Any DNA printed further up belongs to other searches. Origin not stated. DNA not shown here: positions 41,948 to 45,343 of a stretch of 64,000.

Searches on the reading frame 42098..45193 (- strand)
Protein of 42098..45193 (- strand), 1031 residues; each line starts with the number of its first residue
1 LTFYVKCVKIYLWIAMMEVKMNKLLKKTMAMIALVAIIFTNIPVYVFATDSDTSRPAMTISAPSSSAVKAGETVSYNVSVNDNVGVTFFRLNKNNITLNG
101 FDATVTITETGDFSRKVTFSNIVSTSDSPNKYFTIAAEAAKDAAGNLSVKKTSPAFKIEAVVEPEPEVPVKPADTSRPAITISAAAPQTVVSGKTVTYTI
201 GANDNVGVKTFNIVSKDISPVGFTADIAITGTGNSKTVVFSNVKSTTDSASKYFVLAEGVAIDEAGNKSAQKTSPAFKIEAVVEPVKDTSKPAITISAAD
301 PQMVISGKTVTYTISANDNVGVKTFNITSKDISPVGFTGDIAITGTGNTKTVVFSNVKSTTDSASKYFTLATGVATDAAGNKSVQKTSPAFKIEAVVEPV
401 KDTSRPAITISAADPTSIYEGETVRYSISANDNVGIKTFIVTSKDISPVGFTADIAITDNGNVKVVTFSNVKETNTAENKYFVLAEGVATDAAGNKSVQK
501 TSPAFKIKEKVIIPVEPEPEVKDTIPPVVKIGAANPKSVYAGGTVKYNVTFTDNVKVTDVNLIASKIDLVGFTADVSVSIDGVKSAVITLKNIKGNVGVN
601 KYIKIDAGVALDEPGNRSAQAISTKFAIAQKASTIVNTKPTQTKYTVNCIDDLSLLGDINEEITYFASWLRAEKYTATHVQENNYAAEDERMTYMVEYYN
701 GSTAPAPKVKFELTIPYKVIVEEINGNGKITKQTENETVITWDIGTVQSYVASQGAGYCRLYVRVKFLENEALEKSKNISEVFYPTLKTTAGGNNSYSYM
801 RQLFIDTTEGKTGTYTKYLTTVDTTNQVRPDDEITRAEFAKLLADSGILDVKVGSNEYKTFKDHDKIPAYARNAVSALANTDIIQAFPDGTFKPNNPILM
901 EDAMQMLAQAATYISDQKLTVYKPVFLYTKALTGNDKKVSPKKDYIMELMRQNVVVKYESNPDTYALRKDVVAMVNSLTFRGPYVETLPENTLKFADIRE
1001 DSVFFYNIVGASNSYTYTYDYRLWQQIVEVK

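Call 84: search_protein_families(library=pfam, proteins=[window:42098-45193:-], max_evalue=0.00001)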
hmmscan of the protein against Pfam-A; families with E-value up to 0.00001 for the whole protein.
window:42098-45193:- (1031 aa): 1 family
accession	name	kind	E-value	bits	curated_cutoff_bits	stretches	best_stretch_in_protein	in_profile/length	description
PF00395.25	SLH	-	6.6e-13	48.9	20.8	1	860-898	1-38/44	S-layer homology domain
